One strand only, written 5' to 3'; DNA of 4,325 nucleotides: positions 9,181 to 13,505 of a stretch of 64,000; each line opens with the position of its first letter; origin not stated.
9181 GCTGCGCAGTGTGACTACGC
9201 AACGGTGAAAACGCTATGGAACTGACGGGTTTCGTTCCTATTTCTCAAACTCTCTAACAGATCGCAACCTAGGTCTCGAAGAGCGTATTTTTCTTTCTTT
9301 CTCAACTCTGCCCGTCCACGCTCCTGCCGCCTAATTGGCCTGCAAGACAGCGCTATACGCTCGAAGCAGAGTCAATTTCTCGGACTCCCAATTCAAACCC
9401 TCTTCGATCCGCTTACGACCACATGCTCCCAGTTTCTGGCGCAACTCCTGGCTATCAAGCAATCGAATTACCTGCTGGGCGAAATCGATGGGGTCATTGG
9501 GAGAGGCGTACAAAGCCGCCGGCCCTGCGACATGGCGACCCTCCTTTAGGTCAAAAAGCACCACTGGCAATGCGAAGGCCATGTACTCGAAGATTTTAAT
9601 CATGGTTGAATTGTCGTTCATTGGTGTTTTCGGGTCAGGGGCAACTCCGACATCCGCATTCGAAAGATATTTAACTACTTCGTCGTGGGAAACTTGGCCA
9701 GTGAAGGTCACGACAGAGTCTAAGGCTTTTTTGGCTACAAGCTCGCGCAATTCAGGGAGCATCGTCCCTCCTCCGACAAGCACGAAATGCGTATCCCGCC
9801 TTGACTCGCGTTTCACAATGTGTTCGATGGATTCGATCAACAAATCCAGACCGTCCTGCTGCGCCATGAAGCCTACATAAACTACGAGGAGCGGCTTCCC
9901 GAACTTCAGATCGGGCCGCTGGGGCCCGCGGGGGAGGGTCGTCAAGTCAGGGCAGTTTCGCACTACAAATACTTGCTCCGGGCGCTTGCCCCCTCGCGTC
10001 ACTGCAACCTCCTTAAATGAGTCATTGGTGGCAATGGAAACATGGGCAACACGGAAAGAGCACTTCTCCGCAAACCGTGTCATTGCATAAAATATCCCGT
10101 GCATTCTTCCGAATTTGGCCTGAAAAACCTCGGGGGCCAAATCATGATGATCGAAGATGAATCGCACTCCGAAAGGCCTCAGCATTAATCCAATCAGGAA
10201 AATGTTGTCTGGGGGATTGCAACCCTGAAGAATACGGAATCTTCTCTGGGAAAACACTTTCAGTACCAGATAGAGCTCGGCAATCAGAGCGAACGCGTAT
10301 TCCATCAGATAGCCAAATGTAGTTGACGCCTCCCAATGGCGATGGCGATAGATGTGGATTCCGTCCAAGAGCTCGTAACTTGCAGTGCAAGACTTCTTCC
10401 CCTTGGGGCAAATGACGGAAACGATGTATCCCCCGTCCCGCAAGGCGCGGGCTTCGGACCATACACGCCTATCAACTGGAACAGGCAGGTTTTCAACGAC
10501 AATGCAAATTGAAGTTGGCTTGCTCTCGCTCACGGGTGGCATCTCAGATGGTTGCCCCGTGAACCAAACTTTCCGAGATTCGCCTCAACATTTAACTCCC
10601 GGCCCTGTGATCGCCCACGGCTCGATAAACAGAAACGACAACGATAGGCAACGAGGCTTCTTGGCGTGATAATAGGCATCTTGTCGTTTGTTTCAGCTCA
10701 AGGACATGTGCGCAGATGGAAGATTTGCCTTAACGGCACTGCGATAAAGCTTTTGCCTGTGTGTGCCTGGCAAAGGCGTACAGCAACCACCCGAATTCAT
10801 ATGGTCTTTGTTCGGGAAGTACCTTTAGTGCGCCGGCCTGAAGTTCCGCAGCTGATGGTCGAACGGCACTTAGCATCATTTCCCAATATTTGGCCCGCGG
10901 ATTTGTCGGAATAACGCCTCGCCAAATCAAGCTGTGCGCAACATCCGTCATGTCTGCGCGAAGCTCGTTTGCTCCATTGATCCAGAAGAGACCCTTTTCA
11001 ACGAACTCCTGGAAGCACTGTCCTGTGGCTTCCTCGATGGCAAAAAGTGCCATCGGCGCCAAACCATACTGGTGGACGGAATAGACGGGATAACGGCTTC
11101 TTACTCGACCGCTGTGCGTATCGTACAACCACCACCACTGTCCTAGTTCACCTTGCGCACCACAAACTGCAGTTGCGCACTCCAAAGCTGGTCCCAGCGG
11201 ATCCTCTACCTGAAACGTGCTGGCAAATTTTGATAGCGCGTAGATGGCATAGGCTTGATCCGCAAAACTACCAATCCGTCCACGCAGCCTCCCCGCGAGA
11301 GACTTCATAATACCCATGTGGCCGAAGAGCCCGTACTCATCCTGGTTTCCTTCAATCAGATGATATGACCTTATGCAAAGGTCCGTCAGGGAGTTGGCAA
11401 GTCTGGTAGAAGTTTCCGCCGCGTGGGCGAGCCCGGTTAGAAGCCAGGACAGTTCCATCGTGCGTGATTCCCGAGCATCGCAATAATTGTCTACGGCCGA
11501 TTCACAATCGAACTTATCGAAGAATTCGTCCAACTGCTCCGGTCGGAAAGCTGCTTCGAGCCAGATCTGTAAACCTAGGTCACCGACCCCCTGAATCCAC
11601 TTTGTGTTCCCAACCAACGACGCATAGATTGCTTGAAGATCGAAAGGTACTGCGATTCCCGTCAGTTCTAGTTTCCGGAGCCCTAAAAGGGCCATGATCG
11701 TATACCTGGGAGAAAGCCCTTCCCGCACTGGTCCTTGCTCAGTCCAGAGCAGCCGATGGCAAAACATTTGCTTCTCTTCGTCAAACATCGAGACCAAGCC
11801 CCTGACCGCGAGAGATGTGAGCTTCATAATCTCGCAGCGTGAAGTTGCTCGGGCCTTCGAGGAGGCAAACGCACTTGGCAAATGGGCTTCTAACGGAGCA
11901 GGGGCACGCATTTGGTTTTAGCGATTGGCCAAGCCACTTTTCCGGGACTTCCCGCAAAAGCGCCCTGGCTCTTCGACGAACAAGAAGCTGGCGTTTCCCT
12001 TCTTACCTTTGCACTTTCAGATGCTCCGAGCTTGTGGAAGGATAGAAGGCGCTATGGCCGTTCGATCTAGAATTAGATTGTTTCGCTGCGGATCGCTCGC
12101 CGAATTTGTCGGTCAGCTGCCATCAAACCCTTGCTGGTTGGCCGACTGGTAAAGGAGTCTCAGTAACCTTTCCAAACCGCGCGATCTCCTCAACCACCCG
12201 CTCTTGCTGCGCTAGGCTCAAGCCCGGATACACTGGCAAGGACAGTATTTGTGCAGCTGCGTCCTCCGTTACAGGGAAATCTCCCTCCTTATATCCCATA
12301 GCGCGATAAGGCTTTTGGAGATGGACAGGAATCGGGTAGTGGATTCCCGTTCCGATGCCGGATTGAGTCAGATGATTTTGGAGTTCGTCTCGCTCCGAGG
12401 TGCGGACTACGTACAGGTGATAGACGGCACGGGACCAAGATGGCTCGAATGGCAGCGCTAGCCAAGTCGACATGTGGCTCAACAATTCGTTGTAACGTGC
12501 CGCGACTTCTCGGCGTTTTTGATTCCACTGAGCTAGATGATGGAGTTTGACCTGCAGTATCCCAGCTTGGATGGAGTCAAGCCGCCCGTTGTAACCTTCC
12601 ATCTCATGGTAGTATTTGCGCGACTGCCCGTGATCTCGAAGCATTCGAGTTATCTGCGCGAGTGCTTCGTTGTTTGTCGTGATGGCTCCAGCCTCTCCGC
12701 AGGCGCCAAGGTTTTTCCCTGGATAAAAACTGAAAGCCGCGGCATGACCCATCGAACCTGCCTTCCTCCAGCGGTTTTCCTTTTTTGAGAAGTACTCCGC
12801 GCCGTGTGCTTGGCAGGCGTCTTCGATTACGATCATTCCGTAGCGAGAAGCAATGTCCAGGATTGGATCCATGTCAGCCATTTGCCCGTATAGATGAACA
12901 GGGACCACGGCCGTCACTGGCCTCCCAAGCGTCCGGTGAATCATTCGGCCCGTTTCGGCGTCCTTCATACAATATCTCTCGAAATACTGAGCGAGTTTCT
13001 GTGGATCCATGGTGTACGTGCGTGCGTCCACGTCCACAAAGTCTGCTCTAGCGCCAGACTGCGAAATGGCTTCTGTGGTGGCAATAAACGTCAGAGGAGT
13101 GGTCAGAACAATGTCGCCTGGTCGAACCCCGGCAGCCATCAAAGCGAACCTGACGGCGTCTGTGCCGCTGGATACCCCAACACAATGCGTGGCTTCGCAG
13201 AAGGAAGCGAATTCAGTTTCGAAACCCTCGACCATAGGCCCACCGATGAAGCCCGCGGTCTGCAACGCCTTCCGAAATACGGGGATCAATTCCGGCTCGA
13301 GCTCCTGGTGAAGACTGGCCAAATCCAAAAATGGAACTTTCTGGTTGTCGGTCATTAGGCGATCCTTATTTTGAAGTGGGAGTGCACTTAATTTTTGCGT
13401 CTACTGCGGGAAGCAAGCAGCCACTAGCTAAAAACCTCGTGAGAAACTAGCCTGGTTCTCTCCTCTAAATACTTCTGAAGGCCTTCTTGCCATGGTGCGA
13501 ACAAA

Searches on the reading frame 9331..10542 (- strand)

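Call 16: search_protein_families(library=pfam, proteins=[window:9331-10542:-], max_evalue=0.001)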
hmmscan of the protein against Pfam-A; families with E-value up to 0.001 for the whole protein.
window:9331-10542:- (403 aa): 5 families
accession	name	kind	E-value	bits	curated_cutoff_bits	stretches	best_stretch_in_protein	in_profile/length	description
PF13692.12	Glyco_trans_1_4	-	7.4e-26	91.6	27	1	219-363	3-141/142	Glycosyl transferases group 1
PF00534.26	Glycos_transf_1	-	3e-22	79.4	26.4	1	213-378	11-172/172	Glycosyl transferases group 1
PF13524.12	Glyco_trans_1_2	-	4.8e-07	30.3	25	1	250-386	14-136/144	Glycosyl transferase-like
PF13439.12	Glyco_transf_4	-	7.3e-06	26.5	28.5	1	25-200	6-168/170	Glycosyltransferase Family 4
PF13579.12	Glyco_trans_4_4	-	4.2e-05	24.4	29.7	1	25-196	5-157/158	Glycosyl transferase 4-like domain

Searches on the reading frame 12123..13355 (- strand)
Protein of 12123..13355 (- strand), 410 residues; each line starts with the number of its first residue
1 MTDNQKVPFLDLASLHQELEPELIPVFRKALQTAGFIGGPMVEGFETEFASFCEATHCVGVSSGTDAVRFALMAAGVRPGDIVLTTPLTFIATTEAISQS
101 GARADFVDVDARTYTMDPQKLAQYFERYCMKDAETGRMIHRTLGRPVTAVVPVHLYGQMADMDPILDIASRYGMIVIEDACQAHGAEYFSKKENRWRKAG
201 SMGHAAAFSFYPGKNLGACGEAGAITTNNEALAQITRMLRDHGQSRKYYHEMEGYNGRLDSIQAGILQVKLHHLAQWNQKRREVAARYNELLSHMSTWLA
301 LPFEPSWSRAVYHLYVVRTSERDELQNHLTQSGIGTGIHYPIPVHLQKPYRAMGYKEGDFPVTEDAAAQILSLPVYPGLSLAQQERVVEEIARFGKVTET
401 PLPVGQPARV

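Call 16: search_protein_families(library=pfam, proteins=[window:12123-13355:-], max_evalue=0.001)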
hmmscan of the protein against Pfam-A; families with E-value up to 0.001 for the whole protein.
window:12123-13355:- (410 aa): 1 family
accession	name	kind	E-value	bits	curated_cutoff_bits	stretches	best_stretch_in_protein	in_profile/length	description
PF01041.23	DegT_DnrJ_EryC1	-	1.1e-110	370.7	19.8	1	21-391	5-359/360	DegT/DnrJ/EryC1/StrS aminotransferase family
